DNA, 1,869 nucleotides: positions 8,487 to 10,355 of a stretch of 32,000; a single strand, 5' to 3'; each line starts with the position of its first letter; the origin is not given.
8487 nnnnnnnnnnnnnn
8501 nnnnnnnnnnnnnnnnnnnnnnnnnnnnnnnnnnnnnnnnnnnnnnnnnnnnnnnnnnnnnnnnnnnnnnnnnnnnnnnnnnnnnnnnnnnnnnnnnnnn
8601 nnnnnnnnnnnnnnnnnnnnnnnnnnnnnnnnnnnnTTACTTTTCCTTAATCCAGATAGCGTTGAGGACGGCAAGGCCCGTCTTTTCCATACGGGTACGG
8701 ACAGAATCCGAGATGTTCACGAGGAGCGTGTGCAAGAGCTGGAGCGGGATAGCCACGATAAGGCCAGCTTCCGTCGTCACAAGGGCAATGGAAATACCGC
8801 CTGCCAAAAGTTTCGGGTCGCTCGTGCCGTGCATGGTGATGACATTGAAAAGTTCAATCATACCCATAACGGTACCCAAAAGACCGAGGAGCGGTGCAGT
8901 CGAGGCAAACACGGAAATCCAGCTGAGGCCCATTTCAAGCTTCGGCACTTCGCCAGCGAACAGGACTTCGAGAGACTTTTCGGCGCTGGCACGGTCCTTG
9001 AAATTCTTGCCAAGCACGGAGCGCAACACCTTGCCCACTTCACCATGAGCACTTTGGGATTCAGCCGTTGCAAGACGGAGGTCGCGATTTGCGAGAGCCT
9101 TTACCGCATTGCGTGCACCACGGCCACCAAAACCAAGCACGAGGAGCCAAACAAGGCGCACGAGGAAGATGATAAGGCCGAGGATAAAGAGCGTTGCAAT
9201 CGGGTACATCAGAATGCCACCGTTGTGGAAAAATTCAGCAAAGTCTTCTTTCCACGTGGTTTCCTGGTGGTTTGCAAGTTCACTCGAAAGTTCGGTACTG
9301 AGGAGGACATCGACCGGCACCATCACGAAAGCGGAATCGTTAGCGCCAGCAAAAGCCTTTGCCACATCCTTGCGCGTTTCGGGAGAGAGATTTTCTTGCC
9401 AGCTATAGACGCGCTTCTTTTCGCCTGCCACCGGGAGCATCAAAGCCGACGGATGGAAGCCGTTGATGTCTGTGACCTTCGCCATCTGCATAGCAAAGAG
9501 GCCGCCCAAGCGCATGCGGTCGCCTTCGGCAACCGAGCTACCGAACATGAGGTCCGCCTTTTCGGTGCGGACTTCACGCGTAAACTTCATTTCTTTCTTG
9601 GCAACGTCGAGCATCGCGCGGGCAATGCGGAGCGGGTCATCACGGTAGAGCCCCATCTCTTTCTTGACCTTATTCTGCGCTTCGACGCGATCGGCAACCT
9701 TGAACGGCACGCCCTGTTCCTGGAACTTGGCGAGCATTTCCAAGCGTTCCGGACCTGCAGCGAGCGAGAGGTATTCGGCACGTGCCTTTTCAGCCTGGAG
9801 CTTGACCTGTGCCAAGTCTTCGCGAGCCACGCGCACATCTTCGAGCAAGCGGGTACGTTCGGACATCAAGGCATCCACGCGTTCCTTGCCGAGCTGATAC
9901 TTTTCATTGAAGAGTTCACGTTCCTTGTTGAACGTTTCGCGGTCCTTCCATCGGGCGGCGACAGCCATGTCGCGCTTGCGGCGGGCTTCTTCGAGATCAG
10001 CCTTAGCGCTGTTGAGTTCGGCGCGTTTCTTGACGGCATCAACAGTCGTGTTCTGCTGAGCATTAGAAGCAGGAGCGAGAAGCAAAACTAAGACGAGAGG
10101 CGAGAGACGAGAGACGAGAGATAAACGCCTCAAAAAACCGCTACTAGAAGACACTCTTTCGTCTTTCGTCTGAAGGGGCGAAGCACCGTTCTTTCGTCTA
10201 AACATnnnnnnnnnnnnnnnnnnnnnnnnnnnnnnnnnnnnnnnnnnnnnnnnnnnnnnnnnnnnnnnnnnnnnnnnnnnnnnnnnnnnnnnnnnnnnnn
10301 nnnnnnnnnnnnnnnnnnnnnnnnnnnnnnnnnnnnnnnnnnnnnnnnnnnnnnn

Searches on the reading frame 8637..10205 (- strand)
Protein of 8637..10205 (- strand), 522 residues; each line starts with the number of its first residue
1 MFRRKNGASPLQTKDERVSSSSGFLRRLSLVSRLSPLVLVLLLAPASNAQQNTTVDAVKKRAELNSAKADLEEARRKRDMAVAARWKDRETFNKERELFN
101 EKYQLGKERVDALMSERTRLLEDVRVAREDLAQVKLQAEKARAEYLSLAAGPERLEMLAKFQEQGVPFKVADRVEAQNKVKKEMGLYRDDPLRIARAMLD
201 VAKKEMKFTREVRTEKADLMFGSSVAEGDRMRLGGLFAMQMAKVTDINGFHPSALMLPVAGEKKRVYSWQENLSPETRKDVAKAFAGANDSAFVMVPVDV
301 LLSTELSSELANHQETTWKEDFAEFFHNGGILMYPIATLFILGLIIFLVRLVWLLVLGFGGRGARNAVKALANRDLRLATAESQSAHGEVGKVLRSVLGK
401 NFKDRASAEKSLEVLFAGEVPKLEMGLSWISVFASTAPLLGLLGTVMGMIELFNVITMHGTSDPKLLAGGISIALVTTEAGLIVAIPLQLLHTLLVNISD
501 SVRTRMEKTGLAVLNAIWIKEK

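Call 16: search_protein_families(library=pfam, proteins=[window:8637-10205:-])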
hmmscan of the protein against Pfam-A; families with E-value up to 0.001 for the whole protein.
window:8637-10205:- (522 aa): 1 family
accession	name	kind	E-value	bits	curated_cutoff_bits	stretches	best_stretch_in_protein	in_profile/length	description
PF01618.21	MotA_ExbB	-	4.9e-27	94.6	22.9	1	398-507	14-126/127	MotA/TolQ/ExbB proton channel family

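Call 40: list_cluster_members(proteins=[window:8640-10205:-, window:5921-6961:-])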
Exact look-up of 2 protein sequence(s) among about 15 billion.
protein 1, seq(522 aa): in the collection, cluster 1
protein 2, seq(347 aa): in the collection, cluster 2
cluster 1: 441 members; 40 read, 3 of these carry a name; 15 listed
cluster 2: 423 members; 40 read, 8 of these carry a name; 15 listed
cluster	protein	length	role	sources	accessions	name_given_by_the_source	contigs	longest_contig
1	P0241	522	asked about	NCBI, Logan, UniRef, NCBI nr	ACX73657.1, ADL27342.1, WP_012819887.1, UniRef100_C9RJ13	MotA/TolQ/ExbB proton channel family protein [Fibrobacter succinogenes subsp. ... | MotA/TolQ/ExbB proton channel n=1 Tax=Fibrobacter succinogenes (strain ATCC 19169 / S85) ... | MotA/TolQ/ExbB proton channel family protein [Fibrobacter succinogenes]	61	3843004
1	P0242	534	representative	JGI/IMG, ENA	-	-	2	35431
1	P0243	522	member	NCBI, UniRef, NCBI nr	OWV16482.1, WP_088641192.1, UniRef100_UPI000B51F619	flagellar motor protein MotA [Fibrobacter sp. UWB4] | MotA/TolQ/ExbB proton channel family protein n=1 Tax=Fibrobacter sp. UWB4 TaxID=1964356 ... | MotA/TolQ/ExbB proton channel family protein [Fibrobacter sp. UWB4]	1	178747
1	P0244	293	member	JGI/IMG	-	biopolymer transport protein ExbB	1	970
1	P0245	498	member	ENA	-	-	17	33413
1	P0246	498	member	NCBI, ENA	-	-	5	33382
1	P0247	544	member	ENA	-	-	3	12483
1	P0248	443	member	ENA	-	-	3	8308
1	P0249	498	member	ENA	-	-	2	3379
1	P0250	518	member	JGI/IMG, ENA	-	-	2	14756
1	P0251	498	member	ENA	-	-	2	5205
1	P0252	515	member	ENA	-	-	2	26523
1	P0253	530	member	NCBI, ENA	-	-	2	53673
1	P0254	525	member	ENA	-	-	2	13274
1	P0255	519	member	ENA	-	-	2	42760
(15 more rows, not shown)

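Call 42: find_encoding_contigs(protein=P0245, flank=4500, max_places=2)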
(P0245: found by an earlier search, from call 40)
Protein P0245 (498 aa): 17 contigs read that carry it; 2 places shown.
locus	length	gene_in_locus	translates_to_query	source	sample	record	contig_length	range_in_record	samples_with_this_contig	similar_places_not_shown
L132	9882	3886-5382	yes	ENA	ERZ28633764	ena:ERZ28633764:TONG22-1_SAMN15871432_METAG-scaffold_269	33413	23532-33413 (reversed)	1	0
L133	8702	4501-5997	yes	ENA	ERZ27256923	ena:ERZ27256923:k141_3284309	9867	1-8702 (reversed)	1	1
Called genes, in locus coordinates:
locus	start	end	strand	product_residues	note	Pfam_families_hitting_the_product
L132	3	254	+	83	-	?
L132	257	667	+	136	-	-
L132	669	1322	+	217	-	-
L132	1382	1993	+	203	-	PF01467:CTP_transf_like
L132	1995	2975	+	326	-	PF00849:PseudoU_synth_2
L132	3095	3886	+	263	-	PF11932:DUF3450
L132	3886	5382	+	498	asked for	PF01618:MotA_ExbB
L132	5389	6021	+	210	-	PF01618:MotA_ExbB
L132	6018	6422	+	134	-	PF02472:ExbD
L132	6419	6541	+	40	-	-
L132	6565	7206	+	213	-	PF03544:TonB_C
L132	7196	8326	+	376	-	PF09295:ChAPs (weak), PF13414:TPR_11 (weak), PF13432:TPR_16, PF23914:TPR_CcmH_CycH, PF12895:ANAPC3, PF25063:ARM_TT21_C (weak), PF13432:TPR_16, PF14559:TPR_19, +18 more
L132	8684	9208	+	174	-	-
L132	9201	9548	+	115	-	-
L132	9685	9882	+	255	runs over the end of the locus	-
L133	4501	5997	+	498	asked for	PF01618:MotA_ExbB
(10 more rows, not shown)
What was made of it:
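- On Integron attC: The flanking genes are syntenic housekeeping genes (calls 16, 42).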
